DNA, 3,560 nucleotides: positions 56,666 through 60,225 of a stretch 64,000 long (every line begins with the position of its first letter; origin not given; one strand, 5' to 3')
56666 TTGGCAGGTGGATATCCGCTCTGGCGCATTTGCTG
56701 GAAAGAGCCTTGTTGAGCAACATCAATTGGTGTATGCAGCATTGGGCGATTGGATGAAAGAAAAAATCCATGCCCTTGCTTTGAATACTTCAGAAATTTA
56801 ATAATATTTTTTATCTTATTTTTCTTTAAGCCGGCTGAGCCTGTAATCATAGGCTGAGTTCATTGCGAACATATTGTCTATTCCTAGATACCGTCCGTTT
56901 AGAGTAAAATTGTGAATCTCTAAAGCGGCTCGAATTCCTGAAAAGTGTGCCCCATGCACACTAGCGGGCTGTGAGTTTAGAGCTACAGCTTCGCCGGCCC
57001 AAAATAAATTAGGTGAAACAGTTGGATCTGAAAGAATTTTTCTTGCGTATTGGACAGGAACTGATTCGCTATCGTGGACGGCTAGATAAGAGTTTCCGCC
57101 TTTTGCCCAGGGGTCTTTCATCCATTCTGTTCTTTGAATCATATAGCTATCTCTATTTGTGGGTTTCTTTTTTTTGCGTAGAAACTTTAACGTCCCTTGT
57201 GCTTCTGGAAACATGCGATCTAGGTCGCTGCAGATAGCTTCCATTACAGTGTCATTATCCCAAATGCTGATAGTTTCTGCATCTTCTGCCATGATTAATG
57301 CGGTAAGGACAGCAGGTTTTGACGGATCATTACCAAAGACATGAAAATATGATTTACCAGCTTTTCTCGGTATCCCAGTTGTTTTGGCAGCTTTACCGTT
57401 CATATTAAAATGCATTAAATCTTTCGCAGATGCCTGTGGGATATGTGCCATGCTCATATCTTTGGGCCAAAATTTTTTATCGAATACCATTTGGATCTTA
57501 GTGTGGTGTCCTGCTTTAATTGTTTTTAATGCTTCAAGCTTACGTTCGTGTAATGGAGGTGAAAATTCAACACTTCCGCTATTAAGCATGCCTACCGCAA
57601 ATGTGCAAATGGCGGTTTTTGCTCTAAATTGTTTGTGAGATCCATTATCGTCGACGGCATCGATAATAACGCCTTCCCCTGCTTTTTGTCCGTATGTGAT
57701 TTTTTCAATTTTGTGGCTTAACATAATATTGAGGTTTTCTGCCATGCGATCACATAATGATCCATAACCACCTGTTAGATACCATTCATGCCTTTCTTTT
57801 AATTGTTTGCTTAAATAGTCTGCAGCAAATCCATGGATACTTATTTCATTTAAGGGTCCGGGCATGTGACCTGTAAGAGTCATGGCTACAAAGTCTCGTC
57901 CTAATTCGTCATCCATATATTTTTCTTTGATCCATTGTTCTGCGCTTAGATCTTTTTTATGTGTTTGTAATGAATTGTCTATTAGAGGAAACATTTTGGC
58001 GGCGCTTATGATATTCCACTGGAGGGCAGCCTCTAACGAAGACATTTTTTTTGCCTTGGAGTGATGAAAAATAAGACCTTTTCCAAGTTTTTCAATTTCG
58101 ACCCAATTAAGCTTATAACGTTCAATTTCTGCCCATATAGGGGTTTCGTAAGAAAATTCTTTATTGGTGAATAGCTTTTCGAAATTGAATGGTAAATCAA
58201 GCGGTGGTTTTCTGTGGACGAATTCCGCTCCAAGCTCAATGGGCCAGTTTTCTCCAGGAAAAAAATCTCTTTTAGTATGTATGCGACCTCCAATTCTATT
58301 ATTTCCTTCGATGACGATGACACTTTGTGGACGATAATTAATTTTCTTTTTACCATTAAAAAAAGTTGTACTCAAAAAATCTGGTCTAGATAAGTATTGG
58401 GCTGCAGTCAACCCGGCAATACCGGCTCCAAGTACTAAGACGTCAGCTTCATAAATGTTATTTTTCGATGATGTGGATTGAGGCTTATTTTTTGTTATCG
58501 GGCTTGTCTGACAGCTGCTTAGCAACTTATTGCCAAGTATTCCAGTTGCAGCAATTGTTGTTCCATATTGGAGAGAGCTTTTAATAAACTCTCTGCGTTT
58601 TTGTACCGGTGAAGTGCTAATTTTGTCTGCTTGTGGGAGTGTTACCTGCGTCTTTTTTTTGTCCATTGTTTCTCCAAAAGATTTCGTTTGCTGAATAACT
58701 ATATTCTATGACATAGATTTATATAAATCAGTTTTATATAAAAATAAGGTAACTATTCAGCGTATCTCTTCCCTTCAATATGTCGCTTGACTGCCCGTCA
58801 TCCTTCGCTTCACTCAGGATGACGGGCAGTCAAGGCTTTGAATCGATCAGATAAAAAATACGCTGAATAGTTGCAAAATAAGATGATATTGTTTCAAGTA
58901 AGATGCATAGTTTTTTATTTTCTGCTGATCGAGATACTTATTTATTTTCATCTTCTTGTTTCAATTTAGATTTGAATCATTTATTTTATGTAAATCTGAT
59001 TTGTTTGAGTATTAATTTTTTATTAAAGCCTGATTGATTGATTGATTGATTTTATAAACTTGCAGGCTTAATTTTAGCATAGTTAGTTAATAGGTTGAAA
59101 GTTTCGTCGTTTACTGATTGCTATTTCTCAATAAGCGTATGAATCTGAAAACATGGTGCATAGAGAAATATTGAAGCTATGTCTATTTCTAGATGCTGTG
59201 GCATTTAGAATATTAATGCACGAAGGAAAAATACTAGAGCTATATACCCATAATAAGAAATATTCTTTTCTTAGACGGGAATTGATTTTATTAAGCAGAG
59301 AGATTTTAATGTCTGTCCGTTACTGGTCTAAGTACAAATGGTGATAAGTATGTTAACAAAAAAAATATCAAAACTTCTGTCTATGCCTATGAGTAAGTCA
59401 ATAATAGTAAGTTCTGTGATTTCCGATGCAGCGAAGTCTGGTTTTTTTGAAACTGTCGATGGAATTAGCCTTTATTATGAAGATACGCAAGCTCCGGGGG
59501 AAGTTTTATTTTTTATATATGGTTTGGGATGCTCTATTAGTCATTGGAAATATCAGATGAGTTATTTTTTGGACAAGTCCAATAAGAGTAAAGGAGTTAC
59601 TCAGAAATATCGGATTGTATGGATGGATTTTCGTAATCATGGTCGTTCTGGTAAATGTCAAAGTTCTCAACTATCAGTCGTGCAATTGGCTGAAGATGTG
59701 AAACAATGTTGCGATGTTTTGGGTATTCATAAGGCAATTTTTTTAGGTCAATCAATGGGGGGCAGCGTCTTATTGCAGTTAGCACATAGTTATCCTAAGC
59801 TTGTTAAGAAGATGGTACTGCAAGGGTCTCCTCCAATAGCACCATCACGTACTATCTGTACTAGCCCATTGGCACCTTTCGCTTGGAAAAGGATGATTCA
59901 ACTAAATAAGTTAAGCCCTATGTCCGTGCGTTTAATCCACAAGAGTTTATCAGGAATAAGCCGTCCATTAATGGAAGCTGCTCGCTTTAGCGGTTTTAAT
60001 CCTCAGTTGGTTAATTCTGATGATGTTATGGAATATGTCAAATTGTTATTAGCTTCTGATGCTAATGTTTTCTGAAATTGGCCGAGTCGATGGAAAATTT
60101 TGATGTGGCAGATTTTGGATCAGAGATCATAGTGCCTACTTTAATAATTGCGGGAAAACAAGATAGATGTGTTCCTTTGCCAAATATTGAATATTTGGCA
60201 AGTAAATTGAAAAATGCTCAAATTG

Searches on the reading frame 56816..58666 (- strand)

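Call 52: search_protein_families(library=pfam, proteins=[window:56816-58666:-], max_evalue=0.00001)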
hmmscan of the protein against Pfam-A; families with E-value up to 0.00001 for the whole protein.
window:56816-58666:- (616 aa): 2 families
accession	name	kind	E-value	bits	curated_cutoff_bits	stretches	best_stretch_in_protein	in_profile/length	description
PF01593.30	Amino_oxidase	-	2.2e-42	146.3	19.8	1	83-584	1-442/443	Flavin containing amine oxidoreductase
PF13450.12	NAD_binding_8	-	1.3e-08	35.4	21.9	1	78-152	1-54/68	NAD(P)-binding Rossmann-like domain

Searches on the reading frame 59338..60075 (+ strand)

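Call 52: search_protein_families(library=pfam, proteins=[window:59338-60075:+], max_evalue=0.00001)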
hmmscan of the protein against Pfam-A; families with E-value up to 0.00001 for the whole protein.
window:59338-60075:+ (245 aa): 2 families
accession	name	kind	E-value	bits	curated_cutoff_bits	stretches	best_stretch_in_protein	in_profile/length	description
PF00561.26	Abhydrolase_1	-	1.8e-17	64.2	25.8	1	56-171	2-111/245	alpha/beta hydrolase fold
PF12146.15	Hydrolase_4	-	2.7e-08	33.9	27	1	89-172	30-116/239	Serine aminopeptidase, S33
